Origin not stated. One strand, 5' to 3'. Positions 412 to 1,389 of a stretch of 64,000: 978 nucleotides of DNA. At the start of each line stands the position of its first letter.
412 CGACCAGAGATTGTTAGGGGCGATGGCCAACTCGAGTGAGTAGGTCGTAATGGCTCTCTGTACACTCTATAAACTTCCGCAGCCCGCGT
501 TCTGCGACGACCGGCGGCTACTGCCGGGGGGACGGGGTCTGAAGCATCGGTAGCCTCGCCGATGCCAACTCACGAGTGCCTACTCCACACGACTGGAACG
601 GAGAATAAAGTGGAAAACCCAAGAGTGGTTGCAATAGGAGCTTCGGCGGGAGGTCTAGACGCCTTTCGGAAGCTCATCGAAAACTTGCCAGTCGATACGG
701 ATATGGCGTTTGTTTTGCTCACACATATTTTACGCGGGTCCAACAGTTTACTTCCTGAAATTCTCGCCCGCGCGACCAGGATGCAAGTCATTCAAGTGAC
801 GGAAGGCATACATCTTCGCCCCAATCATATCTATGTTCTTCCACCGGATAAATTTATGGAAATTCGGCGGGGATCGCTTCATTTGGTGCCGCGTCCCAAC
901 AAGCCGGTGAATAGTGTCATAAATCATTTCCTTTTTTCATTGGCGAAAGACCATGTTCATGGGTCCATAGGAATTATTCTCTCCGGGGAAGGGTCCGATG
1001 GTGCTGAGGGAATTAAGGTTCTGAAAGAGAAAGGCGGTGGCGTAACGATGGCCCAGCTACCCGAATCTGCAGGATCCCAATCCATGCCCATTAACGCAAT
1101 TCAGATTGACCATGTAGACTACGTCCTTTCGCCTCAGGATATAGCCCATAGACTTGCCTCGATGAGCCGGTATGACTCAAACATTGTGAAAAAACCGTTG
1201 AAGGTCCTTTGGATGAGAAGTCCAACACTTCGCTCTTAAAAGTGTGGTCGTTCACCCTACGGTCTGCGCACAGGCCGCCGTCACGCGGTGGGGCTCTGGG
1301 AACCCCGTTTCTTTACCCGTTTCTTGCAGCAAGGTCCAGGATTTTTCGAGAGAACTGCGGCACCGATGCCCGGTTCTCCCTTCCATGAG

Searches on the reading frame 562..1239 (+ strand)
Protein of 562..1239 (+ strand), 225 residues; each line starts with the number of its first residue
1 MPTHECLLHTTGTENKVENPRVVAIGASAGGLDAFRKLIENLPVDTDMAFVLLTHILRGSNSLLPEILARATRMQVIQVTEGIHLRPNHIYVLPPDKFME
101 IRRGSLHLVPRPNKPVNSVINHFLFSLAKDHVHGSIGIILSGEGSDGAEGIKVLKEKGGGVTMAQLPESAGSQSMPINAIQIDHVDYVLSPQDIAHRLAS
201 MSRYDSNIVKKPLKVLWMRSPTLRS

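Call 55: find_encoding_contigs(protein=window:562-1239:+, flank=10000, max_places=1)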
Protein window:562-1239:+ (225 aa): 3 contigs read that carry it; 1 place shown.
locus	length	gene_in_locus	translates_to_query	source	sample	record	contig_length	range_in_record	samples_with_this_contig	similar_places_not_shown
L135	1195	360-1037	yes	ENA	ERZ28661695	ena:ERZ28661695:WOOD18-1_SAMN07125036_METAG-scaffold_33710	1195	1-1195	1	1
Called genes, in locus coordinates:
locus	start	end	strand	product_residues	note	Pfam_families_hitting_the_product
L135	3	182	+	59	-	?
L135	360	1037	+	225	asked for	PF01339:CheB_methylest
